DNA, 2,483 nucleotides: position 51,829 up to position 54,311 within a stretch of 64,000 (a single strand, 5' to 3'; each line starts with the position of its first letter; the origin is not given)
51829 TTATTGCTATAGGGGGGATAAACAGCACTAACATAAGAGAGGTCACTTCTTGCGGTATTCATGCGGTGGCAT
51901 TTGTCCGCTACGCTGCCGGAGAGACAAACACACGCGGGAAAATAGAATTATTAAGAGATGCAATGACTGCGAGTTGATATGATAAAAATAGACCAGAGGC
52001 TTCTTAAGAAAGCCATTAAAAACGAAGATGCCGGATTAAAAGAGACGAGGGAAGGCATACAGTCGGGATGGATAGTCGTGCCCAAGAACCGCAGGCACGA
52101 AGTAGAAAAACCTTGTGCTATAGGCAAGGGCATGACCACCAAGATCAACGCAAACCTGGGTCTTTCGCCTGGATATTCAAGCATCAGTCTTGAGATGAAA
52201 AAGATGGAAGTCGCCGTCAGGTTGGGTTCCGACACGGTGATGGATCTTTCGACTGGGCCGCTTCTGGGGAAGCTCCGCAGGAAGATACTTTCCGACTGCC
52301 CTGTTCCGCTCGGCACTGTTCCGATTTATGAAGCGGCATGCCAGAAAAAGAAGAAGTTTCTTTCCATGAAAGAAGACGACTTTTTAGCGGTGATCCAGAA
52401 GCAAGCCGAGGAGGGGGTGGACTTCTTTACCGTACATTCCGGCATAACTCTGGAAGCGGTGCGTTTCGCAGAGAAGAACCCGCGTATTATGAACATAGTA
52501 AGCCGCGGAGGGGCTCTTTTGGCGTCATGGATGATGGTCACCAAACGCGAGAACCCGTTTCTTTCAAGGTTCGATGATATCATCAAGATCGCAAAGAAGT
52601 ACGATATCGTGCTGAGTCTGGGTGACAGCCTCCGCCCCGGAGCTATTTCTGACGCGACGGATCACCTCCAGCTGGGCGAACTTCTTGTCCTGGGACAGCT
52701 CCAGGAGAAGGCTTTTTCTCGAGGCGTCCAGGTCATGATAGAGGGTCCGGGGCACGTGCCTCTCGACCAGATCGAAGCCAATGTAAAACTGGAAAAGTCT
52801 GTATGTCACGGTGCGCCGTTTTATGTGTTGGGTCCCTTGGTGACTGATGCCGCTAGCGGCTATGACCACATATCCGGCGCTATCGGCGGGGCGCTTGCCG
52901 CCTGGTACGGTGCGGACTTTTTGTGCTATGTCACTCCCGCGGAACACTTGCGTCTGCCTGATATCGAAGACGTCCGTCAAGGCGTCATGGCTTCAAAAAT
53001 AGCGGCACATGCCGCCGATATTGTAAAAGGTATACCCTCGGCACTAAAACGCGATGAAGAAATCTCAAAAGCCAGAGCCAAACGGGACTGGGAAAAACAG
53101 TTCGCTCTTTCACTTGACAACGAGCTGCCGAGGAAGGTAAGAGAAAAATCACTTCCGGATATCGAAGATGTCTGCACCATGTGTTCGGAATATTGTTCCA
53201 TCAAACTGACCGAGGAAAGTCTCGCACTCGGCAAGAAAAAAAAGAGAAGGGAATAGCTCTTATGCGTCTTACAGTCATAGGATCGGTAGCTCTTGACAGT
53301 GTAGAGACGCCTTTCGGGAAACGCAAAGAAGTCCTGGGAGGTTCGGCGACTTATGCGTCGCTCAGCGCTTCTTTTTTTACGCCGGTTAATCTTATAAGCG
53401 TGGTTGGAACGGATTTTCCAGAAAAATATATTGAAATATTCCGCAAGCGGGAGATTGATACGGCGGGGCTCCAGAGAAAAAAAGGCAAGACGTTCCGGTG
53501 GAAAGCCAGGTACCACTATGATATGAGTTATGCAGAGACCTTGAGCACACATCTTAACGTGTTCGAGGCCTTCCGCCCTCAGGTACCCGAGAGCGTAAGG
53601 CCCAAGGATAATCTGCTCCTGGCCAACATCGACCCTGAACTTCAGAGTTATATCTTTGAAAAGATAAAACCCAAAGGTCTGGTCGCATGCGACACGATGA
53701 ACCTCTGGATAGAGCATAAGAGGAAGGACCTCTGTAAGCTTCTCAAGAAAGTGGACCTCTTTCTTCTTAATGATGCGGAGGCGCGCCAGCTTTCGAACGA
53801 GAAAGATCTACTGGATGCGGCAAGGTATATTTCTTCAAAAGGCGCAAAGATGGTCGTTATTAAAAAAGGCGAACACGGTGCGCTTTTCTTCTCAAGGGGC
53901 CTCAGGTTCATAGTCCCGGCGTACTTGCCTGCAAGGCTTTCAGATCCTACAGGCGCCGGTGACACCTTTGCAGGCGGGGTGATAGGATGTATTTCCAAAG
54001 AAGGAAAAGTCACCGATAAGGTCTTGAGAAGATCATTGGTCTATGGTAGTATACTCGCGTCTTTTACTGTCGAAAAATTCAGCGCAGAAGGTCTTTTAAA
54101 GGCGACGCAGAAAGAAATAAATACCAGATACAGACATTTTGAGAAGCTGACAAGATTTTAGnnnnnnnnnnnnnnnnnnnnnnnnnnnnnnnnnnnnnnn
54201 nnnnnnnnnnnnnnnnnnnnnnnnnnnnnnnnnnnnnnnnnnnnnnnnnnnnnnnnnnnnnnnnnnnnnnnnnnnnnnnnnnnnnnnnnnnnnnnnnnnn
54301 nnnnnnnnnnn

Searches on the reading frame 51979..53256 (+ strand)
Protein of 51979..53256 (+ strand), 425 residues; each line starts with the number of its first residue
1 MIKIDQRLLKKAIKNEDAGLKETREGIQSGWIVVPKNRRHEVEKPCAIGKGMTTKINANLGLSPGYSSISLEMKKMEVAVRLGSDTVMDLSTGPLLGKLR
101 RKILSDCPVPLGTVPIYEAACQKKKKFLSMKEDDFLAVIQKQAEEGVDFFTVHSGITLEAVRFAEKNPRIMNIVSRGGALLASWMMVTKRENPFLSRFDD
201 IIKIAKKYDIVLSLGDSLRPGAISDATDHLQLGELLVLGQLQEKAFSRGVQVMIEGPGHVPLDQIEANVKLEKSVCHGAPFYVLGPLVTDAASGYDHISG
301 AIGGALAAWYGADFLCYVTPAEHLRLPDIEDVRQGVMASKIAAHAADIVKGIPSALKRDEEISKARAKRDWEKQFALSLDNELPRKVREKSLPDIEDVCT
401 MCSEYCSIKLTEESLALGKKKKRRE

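Call 5: search_protein_families(library=pfam, proteins=[window:51979-53256:+], max_evalue=0.01)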
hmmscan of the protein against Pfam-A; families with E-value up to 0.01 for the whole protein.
window:51979-53256:+ (425 aa): 1 family
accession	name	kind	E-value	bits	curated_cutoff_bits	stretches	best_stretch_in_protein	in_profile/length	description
PF01964.24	ThiC_Rad_SAM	-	9.8e-178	591.6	25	1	9-412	15-419/420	Radical SAM ThiC family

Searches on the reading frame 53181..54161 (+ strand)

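Call 5: search_protein_families(library=pfam, proteins=[window:53181-54161:+], max_evalue=0.01)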
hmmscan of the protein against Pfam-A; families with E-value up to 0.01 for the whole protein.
window:53181-54161:+ (326 aa): 2 families
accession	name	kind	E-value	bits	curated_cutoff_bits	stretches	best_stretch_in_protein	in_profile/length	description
PF00294.29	PfkB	-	6.2e-27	95.2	25.8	1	49-302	32-295/302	pfkB family carbohydrate kinase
PF08543.17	Phos_pyr_kin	-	0.0094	15.8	27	0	175-269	103-209/246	Phosphomethylpyrimidine kinase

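Call 8: search_protein_families(library=ncbifam, proteins=[window:53181-54161:+], max_evalue=0.01)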
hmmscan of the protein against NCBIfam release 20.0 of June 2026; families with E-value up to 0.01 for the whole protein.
window:53181-54161:+ (326 aa): 18 families
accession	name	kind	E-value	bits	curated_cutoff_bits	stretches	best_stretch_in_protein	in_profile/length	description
TIGR02152.1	D_ribokin_bact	equivalog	7.2e-17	61.7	299.65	1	186-304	171-288/298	ribokinase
NF041164.1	NucKinThplmales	equivalog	8.8e-15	54.7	450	1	167-300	150-275/295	nucleoside kinase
NF040938.1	KDG_KDGal_kin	equivalog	3.7e-14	52.5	400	1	173-287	164-278/305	bifunctional 2-dehydro-3-deoxygluconokinase/2-dehydro-3-deoxygalactonokinase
TIGR04382.1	myo_inos_iolC_N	equivalog_domain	4.7e-14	52.4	300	1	183-302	181-295/309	5-dehydro-2-deoxygluconokinase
NF049991.1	TagKinase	equivalog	1.1e-11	44.1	420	1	179-283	183-286/321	tagatose kinase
TIGR03828.1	pfkB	equivalog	3.7e-11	42.6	292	1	200-314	191-303/305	1-phosphofructokinase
TIGR03168.1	1-PFK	subfamily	3.8e-11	42.5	216.4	1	201-313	192-302/305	hexose kinase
NF053626.1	RibKinHalex1628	equivalog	2.5e-10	40.4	330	1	127-296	113-272/293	ATP-dependent ribose-1-phosphate kinase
TIGR02198.1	rfaE_dom_I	equivalog_domain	5.3e-09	35.6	345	1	187-302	187-302/315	D-glycero-beta-D-manno-heptose-7-phosphate kinase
NF008353.0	PRK11142.1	equivalog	9.5e-09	35.2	341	1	186-281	174-273/307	ribokinase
NF041134.1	R1P_kin_Thcocales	equivalog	3.1e-08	33.4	500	1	188-304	165-270/291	ADP-dependent ribose-1-phosphate kinase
NF006957.1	PRK09434.1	equivalog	5.2e-08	32.7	450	1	175-280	162-269/302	fructokinase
NF007321.0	PRK09813.1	equivalog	6.8e-08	32.3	247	1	203-284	167-246/261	fructoselysine 6-kinase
NF041332.1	KDG_KDGal_kin_Halo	equivalog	1.8e-07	30.9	440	1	175-295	173-290/320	bifunctional 2-dehydro-3-deoxygluconokinase/2-dehydro-3-deoxygalactonokinase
NF007068.0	PRK09513.1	equivalog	2.9e-05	23.4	432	1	200-274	195-268/312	1-phosphofructokinase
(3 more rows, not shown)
